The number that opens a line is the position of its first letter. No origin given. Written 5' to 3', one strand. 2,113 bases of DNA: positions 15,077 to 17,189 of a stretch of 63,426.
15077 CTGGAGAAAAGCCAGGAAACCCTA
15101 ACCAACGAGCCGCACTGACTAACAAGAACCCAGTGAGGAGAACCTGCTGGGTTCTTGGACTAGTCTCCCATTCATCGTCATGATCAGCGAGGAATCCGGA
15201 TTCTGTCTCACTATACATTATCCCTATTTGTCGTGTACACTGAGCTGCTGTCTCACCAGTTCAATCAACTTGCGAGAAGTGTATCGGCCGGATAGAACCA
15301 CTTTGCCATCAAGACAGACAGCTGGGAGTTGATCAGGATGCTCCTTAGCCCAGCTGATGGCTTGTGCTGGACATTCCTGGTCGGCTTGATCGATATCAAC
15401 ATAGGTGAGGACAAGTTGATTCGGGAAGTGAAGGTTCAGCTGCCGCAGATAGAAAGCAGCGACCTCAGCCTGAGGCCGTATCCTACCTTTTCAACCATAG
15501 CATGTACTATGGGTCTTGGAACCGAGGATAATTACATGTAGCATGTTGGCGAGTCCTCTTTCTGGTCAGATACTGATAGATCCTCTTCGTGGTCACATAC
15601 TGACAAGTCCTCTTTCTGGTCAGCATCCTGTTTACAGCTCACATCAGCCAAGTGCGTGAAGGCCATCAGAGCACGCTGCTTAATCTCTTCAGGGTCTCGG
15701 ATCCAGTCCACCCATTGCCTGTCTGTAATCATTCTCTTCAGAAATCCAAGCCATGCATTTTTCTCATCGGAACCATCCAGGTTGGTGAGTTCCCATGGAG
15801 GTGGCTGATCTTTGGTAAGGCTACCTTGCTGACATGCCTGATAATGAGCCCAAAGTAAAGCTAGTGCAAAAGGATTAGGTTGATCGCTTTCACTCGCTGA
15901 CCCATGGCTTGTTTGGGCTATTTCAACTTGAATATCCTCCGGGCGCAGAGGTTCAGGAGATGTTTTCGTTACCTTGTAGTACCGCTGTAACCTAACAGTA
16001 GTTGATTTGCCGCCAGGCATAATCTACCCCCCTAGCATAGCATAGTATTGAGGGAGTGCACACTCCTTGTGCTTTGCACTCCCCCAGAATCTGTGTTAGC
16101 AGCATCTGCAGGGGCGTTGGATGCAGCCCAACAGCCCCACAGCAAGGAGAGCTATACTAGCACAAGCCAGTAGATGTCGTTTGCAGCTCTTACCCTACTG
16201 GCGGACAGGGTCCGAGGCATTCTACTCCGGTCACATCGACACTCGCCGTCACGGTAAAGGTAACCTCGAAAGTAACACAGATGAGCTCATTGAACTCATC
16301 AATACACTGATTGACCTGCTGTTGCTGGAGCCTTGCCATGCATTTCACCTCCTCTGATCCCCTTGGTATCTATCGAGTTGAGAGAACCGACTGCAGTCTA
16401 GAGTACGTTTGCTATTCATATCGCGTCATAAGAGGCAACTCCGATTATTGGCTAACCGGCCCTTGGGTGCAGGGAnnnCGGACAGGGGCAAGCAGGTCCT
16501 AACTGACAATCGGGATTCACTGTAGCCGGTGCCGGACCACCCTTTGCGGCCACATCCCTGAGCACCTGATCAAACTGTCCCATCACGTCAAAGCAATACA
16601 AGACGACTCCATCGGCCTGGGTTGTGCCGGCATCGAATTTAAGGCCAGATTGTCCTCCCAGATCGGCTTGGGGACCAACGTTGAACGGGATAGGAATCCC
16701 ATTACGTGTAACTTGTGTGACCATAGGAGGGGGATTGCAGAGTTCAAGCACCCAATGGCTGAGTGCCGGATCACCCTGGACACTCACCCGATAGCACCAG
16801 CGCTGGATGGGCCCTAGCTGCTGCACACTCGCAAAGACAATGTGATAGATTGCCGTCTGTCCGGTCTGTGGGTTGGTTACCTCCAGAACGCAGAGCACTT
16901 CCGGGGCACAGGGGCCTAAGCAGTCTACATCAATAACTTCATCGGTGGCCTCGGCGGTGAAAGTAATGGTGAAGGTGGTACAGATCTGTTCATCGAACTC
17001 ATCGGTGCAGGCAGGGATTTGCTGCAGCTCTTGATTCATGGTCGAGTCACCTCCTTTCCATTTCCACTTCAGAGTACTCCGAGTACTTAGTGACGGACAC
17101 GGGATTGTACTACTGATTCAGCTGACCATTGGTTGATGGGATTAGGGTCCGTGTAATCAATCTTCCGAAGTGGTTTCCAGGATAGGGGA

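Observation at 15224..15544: Unannotated thioredoxin-fold ORF with UGA in a C-x-x-U redox motif and a SECIS-like hairpin: candidate selenoprotein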

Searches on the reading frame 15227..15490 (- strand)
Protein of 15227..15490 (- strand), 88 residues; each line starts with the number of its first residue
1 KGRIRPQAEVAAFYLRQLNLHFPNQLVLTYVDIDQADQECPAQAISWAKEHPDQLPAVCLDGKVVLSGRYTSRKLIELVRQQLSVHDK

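Call 4: search_protein_families(library=pfam, proteins=[window:15227-15490:-], max_evalue=1)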
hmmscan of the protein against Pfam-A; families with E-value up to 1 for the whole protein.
seq(88 aa): 4 families
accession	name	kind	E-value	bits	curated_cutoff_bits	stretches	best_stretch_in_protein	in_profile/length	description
PF06953.17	ArsD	-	0.017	15.8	27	1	49-76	67-94/123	Arsenical resistance operon protein ArsD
PF07315.17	DUF1462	-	0.046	14.5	25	1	21-77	32-90/93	Protein of unknown function (DUF1462)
PF13192.12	Thioredoxin_3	-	0.064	13.7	24.8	1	55-76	50-71/76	Thioredoxin domain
PF15190.11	TMEM251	-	0.16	12.5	27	1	10-57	20-67/131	Transmembrane protein 251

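Call 11: find_related_loci(query=window:15227-15490:-, collection=genome_contigs, flank=10000)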
Query seq(88 aa) (88 aa) in genome_contigs; peptide patterns used: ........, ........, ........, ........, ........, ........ (x = any residue, [..] = any of these).
263 stretches matched a pattern; 3 encode a relative of the query (tblastn E <= 1e-3); 3 distinct loci.
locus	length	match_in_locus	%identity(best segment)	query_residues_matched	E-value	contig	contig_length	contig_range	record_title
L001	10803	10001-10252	70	1-84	8e-39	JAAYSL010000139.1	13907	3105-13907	MAG: Bacillota bacterium isolate AS23ysBPME_338 101351_AS23, whole genome shotgun sequence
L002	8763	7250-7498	65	1-83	7e-35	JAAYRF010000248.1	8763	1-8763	MAG: Bacillota bacterium isolate AS23ysBPME_168 178756_AS23, whole genome shotgun sequence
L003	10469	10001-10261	79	1-87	2e-47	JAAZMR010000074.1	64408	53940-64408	MAG: Bacillota bacterium isolate AS23ysBPME_95 287188_AS23, whole genome shotgun sequence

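Call 20: search_protein_representatives(protein=window:15227-15490:-)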
Query: 88 residues. Proteins with E-value up to 0.001 (for the whole library): 5; up to 1e-10: 0; up to 1e-30: 0. The best 5 are listed.
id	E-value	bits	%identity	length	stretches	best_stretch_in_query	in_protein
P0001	5.2e-10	55.7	40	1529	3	10-42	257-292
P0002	2.7e-09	53.3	39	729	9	38-62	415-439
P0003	1.6e-08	50.9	39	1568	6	39-69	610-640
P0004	9.5e-05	38.9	53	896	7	44-65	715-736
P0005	7.0e-04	36.1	43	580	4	48-75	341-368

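Call 52: predict_structure(protein=window:15227-15490:-)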
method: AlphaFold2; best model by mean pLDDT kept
length: 88 residues; sequences in the alignment: 1
mean_pLDDT: 50.3   pTM: 0.42
mean pLDDT of the five models: 50.3, 49.4, 48.6, 48.5, 47.7
residues with pLDDT >= 90: 0; 70-90: 4; 50-70: 38; < 50: 46
segments of 3 or more residues with pLDDT < 50: 1-36, 68-70, 82-88
pLDDT, mean of each block of 10 residues (from residue 1): 35 37 45 51 69 63 55 53 42
secondary structure, 60 per line:
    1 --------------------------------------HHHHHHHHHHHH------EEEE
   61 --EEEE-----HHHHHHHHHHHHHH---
elements in order: H39-50 E57-60 E63-66 H72-85

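Call 84: search_protein_families(library=pfam, proteins=[L002:5750-6313:+, L002:6759-7181:+, L001:9469-9936:+], max_evalue=1)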
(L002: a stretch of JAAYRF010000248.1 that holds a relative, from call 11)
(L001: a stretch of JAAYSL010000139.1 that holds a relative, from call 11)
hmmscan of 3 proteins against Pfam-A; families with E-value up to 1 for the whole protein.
L002:5750-6313:+ (188 aa): 2 families
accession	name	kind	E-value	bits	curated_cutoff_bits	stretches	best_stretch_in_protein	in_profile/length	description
PF10957.13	Spore_Cse60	-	0.081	13.5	20.7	1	132-152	32-53/60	Sporulation protein Cse60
PF10467.15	Inhibitor_I48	-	0.13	12.5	21.3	1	27-79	19-67/142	Peptidase inhibitor clitocypin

L002:6759-7181:+ (141 aa): 0 families

L001:9469-9936:+ (156 aa): 0 families

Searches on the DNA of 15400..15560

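Call 64: search_rna_families(source=window, start=15400, end=15560, threshold=evalue, max_evalue=10, show_alignments=3)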
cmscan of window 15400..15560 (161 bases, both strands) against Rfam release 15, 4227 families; matches with E-value up to 10: 1.
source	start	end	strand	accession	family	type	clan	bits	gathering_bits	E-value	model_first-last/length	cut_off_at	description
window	15404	15451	+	RF01136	sR28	Gene; snRNA; snoRNA; CD-box;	-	7.4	39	9.6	1-55/55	no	Small nucleolar RNA sR28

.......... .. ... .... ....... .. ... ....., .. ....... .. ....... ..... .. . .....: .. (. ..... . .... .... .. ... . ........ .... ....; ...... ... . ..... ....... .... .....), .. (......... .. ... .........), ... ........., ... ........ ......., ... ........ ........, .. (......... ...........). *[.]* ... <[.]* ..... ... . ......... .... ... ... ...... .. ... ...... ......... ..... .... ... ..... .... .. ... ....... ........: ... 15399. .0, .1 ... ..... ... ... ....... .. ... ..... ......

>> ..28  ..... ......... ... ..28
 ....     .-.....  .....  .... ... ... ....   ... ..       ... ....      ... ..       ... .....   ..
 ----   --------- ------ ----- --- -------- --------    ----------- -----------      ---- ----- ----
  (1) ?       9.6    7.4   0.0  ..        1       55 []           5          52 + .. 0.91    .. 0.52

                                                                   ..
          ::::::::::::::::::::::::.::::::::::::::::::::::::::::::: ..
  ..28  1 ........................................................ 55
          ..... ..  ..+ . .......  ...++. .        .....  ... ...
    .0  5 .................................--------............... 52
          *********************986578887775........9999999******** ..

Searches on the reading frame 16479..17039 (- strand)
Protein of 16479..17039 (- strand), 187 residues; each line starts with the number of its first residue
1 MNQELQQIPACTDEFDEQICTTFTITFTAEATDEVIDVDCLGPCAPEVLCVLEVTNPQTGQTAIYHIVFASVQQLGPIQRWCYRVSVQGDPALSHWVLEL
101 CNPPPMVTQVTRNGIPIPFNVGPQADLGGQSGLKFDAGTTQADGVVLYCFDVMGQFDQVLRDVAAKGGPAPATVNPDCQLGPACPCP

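Call 19: search_protein_families(library=pfam, proteins=[window:16479-17039:-], max_evalue=0.001)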
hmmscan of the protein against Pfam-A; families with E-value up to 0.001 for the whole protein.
window:16479-17039:- (187 aa): 0 families

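Call 67: search_protein_families(library=ncbifam, proteins=[window:16479-17039:-], max_evalue=1)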
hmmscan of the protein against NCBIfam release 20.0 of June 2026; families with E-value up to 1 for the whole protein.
window:16479-17039:- (187 aa): 0 families

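Call 68: search_solved_structures(query=window:16479-17039:-, max_evalue=1)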
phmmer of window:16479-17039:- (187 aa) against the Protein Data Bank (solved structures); distinct sequences matched with E-value up to 1: 1.
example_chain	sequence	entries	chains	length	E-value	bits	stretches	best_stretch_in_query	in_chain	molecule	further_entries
2p3w_A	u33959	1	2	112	0.5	13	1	46-132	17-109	Probable serine protease HTRA3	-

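Call 84: search_protein_families(library=pfam, proteins=[window:16479-17039:-], max_evalue=1)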
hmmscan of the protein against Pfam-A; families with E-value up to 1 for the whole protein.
window:16479-17039:- (187 aa): 0 families
